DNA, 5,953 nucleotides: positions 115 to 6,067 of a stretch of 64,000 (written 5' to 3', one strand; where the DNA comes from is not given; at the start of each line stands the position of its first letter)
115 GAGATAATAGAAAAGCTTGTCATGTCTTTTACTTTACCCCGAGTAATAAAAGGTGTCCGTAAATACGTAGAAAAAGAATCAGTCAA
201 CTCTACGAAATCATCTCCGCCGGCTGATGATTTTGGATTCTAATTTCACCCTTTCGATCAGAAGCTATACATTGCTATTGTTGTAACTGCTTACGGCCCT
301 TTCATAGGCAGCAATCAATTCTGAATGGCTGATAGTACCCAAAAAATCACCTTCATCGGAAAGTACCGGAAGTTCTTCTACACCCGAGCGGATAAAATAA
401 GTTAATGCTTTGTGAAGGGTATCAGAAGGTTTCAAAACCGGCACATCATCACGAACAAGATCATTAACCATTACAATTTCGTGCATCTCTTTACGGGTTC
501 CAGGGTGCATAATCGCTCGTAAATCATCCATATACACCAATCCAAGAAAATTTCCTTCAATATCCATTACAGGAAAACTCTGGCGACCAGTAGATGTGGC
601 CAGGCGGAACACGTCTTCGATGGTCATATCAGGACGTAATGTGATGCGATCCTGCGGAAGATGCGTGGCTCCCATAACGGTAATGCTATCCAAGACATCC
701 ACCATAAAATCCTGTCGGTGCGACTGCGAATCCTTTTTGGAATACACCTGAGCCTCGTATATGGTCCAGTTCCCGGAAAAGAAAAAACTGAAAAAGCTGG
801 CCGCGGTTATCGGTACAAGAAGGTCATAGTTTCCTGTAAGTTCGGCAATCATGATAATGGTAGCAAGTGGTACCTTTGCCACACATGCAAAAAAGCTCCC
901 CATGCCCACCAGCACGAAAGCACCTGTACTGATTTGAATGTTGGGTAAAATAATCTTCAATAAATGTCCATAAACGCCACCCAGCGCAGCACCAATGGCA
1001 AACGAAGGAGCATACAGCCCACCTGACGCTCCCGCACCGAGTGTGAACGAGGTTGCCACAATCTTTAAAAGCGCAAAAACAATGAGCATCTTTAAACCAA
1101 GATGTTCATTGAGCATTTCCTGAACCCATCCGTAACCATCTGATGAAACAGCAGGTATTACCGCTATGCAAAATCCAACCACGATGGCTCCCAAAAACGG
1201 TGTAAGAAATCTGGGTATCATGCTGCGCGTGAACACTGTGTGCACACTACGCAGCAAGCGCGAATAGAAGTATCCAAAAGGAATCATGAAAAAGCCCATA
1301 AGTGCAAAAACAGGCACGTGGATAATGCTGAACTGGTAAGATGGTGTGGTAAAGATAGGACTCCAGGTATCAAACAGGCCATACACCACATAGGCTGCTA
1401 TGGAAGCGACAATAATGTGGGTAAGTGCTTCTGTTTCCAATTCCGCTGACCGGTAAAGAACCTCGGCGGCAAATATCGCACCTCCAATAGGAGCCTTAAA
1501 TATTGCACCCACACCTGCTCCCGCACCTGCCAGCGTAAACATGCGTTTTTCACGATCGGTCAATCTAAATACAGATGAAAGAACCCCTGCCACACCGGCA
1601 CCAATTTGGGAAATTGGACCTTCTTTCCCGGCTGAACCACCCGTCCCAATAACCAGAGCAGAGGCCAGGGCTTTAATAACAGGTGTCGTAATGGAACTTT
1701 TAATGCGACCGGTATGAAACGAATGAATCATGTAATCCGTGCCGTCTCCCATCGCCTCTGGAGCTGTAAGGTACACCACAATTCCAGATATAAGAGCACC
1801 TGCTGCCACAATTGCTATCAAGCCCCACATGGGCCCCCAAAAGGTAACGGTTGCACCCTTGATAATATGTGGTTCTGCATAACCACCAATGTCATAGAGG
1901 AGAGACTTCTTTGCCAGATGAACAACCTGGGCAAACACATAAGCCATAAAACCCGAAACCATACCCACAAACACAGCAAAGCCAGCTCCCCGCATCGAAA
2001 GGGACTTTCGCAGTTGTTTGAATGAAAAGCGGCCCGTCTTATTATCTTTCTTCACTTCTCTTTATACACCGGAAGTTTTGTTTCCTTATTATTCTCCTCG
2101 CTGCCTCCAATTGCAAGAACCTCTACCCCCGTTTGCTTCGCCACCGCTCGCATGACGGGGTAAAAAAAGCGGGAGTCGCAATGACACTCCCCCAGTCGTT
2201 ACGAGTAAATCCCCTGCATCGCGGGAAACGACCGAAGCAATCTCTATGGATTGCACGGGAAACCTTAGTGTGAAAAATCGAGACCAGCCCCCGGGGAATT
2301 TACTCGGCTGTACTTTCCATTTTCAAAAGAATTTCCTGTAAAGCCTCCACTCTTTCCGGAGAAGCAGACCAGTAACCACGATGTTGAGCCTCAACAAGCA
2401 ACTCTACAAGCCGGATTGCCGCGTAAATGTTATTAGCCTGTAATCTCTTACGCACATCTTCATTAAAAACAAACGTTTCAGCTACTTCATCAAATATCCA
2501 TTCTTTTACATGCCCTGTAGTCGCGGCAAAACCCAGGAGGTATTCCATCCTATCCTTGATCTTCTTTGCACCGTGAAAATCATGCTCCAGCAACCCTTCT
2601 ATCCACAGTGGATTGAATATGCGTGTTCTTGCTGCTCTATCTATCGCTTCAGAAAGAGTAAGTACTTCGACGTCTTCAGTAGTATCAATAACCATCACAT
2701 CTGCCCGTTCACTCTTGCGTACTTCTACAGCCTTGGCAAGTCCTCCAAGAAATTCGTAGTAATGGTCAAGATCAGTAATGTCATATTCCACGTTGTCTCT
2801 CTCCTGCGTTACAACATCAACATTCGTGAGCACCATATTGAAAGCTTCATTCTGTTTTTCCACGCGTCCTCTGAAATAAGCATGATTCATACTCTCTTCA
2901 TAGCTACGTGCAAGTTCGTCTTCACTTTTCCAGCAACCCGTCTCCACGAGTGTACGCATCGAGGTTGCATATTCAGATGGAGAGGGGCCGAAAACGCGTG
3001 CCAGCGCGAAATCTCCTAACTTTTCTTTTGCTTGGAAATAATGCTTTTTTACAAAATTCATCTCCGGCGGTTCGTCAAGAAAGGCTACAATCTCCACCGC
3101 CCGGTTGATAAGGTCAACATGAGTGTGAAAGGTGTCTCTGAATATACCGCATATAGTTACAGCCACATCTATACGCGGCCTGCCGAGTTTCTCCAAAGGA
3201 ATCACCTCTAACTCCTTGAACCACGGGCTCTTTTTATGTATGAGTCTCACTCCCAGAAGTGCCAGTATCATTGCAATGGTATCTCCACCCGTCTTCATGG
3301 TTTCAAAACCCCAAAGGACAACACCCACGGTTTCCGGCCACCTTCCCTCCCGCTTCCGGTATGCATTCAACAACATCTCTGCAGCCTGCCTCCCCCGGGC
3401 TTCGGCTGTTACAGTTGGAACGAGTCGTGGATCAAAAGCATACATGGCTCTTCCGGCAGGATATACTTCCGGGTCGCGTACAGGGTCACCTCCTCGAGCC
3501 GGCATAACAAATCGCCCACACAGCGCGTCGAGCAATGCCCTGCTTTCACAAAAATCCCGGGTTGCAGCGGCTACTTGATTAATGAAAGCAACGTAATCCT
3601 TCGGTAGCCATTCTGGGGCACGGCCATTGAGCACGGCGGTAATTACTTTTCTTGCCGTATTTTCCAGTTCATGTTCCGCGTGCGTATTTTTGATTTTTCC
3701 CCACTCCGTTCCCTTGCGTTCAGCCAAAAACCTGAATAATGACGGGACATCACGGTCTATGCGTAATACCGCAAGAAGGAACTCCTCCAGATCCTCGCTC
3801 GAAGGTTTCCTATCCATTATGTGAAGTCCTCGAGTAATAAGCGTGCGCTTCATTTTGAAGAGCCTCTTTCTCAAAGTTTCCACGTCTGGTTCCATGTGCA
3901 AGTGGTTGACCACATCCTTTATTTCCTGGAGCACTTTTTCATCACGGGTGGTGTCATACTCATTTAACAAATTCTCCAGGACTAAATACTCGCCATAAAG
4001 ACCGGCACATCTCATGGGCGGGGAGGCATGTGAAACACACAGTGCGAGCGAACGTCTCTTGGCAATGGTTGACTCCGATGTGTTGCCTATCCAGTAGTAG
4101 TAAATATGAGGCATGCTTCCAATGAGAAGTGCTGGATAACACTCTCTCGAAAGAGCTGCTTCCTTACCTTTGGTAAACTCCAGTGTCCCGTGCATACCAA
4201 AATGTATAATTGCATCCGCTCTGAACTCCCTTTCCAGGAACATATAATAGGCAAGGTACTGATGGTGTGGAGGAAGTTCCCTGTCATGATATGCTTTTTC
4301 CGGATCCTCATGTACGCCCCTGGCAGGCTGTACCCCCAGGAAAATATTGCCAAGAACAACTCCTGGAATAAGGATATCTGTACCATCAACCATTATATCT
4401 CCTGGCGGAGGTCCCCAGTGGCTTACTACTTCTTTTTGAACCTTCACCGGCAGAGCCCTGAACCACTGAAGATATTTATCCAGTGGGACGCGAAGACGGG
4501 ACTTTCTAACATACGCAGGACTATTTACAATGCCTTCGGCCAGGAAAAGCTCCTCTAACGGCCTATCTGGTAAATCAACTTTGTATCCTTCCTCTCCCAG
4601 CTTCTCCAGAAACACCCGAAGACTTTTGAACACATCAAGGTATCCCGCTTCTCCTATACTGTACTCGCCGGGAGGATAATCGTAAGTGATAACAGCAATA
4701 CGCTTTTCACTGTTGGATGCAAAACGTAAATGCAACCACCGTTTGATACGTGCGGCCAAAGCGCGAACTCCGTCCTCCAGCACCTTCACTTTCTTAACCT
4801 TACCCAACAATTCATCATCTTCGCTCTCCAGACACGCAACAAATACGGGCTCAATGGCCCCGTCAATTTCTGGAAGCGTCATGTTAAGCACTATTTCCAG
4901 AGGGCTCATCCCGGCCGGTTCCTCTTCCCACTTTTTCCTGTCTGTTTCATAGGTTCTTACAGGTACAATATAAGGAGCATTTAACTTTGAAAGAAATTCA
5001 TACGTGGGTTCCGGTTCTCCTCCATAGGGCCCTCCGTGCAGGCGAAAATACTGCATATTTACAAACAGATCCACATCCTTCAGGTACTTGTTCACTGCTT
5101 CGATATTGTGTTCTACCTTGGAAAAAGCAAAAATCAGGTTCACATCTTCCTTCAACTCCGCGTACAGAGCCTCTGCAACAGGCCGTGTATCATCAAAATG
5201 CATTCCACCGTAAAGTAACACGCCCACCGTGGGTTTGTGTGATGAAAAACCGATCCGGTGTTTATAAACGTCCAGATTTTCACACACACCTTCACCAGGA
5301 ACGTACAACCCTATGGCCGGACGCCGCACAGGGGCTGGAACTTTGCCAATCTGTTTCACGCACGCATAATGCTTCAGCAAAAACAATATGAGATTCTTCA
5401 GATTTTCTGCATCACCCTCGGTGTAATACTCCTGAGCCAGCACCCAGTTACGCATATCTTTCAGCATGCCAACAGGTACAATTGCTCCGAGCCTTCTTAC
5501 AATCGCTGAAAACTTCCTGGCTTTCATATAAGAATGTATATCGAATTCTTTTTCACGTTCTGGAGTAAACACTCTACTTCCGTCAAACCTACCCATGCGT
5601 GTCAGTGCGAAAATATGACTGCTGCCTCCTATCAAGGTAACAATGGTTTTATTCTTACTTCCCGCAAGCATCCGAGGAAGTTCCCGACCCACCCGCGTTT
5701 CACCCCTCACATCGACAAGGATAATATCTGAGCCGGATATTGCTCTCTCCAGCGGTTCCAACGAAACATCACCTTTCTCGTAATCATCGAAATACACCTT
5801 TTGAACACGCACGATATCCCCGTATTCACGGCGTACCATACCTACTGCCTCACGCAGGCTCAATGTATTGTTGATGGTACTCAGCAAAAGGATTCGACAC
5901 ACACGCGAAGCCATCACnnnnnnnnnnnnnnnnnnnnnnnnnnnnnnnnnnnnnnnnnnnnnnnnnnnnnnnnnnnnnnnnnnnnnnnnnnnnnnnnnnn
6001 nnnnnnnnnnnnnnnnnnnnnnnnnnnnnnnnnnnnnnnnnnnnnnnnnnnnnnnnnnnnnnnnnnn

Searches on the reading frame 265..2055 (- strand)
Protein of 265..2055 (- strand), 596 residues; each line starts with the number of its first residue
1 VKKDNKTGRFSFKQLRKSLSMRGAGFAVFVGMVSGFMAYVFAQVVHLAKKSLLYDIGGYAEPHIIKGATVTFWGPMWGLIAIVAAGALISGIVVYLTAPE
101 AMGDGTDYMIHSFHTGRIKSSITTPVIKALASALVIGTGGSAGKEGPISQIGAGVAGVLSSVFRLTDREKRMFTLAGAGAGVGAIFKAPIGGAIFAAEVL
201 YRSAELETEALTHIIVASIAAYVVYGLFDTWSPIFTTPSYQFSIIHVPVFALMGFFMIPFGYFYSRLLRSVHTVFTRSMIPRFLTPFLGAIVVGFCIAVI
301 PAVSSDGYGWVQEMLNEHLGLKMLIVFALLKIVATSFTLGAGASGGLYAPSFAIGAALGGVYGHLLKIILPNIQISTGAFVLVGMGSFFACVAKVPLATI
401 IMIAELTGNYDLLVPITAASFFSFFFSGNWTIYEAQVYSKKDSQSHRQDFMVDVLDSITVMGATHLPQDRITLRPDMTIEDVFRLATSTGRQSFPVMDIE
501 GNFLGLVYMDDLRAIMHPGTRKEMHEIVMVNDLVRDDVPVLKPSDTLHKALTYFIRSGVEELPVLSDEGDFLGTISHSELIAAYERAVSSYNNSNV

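Call 56: search_protein_families(library=pfam, proteins=[window:265-2055:-], max_evalue=0.00001)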
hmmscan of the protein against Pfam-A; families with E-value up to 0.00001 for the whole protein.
window:265-2055:- (596 aa): 2 families
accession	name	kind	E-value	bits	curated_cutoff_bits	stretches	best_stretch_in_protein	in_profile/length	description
PF00654.25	Voltage_CLC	-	3e-87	293.4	24.8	1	86-427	1-345/346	Voltage gated chloride channel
PF00571.33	CBS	-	6.3e-17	62.1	24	2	530-584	1-55/57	CBS domain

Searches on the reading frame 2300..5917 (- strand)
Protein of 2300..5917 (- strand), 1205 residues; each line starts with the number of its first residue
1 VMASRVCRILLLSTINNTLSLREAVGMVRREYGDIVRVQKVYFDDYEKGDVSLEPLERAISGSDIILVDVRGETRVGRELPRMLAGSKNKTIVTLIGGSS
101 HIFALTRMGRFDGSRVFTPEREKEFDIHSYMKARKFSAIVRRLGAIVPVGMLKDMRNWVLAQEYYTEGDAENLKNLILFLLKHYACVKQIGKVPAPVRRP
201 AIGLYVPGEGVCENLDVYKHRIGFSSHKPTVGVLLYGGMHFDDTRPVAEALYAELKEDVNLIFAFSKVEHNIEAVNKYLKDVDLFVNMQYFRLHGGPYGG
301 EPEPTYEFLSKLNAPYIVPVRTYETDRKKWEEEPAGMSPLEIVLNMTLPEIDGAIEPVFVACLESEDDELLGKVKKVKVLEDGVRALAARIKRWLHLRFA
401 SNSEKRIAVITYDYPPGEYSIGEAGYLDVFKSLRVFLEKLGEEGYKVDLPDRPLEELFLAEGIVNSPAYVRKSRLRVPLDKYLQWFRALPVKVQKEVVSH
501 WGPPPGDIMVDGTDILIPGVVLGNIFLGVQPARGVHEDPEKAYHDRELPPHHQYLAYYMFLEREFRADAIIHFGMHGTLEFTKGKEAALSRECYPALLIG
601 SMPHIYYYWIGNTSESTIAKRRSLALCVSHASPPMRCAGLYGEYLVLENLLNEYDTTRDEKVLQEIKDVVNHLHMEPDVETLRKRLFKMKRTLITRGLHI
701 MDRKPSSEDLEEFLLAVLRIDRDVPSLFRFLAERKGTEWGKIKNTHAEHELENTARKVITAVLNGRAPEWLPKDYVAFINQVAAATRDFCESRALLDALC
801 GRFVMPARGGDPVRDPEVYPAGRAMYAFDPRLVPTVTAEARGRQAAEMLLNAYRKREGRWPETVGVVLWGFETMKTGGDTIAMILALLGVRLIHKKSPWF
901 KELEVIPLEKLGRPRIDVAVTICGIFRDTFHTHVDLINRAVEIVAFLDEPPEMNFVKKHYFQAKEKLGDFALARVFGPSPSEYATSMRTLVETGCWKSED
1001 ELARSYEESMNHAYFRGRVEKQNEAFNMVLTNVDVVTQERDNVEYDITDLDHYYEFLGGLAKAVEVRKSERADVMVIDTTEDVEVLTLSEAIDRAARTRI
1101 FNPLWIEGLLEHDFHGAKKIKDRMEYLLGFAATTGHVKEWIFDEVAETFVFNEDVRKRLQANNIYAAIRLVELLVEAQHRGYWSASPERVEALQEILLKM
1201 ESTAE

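Call 56: search_protein_families(library=pfam, proteins=[window:2300-5917:-], max_evalue=0.00001)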
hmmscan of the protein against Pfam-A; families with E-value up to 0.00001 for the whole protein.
window:2300-5917:- (1205 aa): 1 family
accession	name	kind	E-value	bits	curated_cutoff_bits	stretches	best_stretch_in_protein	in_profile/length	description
PF02514.21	CobN-Mg_chel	-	0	1048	24.5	1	163-1189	2-1089/1090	CobN/Magnesium Chelatase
